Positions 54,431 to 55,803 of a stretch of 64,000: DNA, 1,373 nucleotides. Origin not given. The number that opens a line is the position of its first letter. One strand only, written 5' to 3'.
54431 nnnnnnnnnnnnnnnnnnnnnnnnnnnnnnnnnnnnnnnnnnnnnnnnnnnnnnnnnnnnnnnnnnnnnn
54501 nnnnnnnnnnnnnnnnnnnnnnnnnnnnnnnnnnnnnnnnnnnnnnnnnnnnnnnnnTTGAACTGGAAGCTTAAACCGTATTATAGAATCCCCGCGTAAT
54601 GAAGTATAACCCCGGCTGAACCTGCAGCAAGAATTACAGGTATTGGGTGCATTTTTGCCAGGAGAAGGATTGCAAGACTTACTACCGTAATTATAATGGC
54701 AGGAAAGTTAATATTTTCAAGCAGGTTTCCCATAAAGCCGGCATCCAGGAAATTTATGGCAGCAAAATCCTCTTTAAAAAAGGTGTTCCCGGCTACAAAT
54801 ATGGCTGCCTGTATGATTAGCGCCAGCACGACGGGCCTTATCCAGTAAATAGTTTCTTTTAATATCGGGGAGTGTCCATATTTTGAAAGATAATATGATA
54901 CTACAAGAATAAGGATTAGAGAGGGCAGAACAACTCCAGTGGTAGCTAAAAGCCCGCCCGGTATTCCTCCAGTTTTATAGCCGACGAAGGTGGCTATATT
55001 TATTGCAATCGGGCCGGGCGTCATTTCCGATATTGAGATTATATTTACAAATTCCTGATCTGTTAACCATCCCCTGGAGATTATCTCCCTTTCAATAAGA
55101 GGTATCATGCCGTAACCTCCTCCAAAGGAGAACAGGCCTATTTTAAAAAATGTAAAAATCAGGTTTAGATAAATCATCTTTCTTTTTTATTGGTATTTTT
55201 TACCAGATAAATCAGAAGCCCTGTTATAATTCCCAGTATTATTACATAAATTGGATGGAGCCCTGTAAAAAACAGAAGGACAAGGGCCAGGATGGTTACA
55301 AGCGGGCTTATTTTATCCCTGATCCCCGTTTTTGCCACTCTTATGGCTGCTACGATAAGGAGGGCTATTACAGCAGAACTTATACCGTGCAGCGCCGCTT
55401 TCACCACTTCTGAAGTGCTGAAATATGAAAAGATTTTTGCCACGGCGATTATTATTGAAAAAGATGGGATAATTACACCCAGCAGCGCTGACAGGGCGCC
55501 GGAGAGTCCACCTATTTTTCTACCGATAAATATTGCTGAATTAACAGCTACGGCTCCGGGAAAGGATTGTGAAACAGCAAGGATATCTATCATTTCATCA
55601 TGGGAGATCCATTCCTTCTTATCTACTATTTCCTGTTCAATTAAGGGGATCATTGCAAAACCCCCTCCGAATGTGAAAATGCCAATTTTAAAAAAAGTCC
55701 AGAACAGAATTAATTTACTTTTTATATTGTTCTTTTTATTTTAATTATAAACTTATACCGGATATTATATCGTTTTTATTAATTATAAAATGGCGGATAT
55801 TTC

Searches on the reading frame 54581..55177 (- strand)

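Call 67: search_protein_families(library=pfam, proteins=[window:54581-55177:-], max_evalue=0.001)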
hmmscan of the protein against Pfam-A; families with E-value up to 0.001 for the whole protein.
window:54581-55177:- (198 aa): 1 family
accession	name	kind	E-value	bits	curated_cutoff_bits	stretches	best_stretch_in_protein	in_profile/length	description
PF02417.20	Chromate_transp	-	1.8e-49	168.4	28.6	1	4-190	1-166/166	Chromate transporter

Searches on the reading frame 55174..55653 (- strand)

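Call 67: search_protein_families(library=pfam, proteins=[window:55174-55653:-], max_evalue=0.001)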
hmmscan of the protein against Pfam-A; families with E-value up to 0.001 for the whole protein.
window:55174-55653:- (159 aa): 1 family
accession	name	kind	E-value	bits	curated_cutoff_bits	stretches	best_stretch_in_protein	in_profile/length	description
PF02417.20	Chromate_transp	-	4.7e-39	134.5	28.6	1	1-146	21-166/166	Chromate transporter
